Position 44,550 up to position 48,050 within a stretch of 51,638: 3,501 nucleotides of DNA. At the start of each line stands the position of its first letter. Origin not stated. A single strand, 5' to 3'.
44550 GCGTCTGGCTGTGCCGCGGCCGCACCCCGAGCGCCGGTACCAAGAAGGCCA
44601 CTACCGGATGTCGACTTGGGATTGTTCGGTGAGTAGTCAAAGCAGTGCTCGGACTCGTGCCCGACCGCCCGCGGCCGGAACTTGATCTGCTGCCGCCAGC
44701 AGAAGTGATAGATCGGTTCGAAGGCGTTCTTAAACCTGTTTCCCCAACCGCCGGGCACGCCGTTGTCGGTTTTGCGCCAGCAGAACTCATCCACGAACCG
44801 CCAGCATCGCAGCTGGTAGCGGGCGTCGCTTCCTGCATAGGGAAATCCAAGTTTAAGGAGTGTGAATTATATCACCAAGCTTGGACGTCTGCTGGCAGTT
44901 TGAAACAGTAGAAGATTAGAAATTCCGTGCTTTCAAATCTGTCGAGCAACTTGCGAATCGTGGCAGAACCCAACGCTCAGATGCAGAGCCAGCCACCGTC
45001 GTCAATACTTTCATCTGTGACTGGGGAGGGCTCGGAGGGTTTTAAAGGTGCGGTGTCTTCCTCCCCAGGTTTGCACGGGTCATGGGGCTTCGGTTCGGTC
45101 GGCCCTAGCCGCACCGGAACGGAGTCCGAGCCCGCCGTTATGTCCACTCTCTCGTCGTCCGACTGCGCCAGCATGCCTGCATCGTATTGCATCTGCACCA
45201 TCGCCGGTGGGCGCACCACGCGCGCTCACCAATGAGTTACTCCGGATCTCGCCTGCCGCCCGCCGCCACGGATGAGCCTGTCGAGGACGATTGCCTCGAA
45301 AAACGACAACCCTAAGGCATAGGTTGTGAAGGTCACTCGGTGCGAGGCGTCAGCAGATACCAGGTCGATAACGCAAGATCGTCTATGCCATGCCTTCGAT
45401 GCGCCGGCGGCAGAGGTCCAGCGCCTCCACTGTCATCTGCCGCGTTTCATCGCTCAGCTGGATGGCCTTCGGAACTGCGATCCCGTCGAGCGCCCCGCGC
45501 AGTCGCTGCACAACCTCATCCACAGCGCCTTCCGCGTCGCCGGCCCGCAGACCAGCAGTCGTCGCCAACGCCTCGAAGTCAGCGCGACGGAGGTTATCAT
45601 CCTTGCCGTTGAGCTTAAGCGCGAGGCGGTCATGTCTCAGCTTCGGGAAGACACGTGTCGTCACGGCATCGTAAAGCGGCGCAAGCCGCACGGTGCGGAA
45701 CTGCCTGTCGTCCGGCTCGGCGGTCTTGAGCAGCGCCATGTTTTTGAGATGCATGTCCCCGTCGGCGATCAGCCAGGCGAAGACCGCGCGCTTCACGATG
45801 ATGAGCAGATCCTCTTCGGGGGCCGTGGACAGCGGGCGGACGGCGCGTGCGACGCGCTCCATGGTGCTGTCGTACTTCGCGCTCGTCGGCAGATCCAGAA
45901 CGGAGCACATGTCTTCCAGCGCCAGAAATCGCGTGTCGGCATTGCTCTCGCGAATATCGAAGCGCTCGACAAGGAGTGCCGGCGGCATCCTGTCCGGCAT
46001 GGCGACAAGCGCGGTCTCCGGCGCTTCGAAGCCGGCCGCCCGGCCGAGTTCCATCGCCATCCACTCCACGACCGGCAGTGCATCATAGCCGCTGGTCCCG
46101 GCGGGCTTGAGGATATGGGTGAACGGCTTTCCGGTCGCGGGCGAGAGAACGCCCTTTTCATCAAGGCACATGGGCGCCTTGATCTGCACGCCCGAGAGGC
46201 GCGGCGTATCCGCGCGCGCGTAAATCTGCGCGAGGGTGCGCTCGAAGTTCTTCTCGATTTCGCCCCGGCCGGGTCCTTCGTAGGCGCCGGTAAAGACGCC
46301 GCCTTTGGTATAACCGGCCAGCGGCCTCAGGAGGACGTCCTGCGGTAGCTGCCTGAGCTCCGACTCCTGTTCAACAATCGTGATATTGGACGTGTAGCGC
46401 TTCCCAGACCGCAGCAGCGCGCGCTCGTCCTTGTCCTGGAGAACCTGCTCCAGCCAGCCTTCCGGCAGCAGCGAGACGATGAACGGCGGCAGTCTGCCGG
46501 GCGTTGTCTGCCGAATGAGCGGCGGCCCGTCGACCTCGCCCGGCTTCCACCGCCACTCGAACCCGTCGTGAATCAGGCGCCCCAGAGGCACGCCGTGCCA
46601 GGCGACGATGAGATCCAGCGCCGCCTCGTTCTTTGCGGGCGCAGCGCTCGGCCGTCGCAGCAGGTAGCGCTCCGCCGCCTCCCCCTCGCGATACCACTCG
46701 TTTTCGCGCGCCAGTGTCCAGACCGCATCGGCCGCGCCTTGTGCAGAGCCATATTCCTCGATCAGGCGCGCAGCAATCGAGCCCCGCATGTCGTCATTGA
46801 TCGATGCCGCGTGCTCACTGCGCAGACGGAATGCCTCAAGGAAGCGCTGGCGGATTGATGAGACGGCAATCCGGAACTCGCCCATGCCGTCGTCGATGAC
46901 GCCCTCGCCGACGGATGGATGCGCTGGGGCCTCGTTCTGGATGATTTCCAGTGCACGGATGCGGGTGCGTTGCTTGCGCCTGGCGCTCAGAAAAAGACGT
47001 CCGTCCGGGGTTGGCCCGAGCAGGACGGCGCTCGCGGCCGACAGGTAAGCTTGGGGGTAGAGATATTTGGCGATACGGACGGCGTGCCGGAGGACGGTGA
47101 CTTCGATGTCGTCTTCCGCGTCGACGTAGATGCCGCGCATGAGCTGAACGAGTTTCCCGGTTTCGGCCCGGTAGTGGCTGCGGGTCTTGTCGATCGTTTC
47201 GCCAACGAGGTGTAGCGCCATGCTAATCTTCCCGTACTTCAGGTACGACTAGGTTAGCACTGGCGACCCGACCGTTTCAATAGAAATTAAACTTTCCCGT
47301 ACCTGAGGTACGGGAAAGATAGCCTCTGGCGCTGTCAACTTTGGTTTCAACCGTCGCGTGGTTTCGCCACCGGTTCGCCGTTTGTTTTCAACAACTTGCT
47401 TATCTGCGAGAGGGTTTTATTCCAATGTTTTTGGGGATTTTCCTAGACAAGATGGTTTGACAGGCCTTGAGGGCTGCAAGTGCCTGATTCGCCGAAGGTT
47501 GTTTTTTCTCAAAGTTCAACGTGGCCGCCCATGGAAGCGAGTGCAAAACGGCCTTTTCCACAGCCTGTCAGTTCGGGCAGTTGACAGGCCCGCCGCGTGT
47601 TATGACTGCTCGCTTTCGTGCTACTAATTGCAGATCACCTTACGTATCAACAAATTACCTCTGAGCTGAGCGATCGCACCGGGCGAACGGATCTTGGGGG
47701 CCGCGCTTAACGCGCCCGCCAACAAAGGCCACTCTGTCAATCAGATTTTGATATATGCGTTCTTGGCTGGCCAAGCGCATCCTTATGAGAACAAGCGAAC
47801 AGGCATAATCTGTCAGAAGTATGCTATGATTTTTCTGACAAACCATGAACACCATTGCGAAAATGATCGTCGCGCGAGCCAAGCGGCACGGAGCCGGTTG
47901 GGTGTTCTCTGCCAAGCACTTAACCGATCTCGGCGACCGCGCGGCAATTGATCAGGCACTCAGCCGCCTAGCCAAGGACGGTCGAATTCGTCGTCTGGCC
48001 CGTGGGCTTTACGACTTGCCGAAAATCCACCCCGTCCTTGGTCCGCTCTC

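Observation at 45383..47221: Monocistronic HipA-family kinase fused to an AbiEi-like N-terminal domain instead of pairing with a HipB/HipS gene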

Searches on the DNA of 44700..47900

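Call 83: search_rna_families(source=window, start=44700, end=47900, threshold=evalue, max_evalue=1)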
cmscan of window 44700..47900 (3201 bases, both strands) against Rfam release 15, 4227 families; matches with E-value up to 1: 0.
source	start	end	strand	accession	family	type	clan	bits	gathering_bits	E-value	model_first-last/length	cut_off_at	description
